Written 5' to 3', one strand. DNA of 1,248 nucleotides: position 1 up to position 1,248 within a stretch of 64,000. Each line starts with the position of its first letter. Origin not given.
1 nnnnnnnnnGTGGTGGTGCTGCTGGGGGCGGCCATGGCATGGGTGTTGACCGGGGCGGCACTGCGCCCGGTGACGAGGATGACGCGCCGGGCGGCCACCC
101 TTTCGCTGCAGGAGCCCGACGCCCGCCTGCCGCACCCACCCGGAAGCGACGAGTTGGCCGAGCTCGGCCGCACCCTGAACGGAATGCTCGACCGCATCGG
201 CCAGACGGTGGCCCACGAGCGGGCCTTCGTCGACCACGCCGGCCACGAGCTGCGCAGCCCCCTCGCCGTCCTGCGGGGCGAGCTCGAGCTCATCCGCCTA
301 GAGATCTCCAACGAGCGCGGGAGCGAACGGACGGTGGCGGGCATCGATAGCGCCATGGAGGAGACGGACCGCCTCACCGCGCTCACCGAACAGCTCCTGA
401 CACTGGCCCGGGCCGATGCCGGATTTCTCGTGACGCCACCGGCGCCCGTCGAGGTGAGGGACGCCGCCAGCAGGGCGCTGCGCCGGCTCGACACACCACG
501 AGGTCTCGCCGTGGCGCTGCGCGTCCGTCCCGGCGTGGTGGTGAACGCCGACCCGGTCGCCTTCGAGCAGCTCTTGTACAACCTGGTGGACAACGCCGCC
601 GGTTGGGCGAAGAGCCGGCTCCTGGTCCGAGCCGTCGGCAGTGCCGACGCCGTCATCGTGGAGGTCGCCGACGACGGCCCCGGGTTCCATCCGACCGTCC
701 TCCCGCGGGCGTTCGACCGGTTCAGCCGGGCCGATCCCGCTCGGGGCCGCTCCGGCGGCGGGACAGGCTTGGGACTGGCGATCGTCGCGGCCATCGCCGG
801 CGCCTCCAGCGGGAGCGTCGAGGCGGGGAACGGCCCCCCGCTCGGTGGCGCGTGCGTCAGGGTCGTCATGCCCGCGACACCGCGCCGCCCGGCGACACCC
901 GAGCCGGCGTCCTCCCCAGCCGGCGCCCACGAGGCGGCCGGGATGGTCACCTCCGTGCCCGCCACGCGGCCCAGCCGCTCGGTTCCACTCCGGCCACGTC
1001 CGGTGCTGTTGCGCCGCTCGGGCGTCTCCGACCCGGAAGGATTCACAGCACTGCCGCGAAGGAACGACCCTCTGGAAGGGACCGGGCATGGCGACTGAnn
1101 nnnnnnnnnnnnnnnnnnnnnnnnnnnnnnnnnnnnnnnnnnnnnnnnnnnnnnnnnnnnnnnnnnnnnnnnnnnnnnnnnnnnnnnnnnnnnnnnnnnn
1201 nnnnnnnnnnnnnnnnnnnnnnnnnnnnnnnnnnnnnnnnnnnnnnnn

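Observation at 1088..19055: Two ECF sigma genes with a 241-bp perfectly identical core bracket a 17.4-kb EPS/regulatory segment and separate a kinase from a response regulator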

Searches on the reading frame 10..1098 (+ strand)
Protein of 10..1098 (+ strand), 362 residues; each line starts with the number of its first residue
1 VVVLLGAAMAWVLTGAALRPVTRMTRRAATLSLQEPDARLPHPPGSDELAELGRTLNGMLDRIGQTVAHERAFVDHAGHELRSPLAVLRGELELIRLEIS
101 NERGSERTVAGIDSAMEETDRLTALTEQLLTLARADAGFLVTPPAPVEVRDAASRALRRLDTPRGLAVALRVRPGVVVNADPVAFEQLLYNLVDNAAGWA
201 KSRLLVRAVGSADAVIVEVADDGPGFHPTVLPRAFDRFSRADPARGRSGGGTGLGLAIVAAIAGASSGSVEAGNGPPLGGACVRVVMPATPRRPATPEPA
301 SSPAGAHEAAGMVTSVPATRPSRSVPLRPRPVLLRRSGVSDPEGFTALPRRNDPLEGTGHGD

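Call 11: search_protein_families(library=pfam, proteins=[window:10-1098:+], max_evalue=0.01)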
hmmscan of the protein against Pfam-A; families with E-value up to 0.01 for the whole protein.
window:10-1098:+ (362 aa): 4 families
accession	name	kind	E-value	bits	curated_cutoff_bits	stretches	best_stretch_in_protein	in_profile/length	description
PF02518.31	HATPase_c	-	6.5e-18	65.6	26.4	1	181-290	2-110/111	Histidine kinase-, DNA gyrase B-, and HSP90-like ATPase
PF00512.31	HisKA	-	3.7e-11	43.4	26.9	1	71-138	3-66/66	His Kinase A (phospho-acceptor) domain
PF00672.30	HAMP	-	1.7e-08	35.1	25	1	13-63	2-51/53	HAMP domain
PF13581.12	HATPase_c_2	-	0.0079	16.7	27.4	0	201-263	52-109/127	Histidine kinase-like ATPase domain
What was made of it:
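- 1..1098 (+): 3' part of a HAMP-HisKA-HATPase_c histidine kinase, cut by the window start. It has a ~70-aa low-complexity C-terminal tail (about 880-1098) that homologues lack. Pfam call 11.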
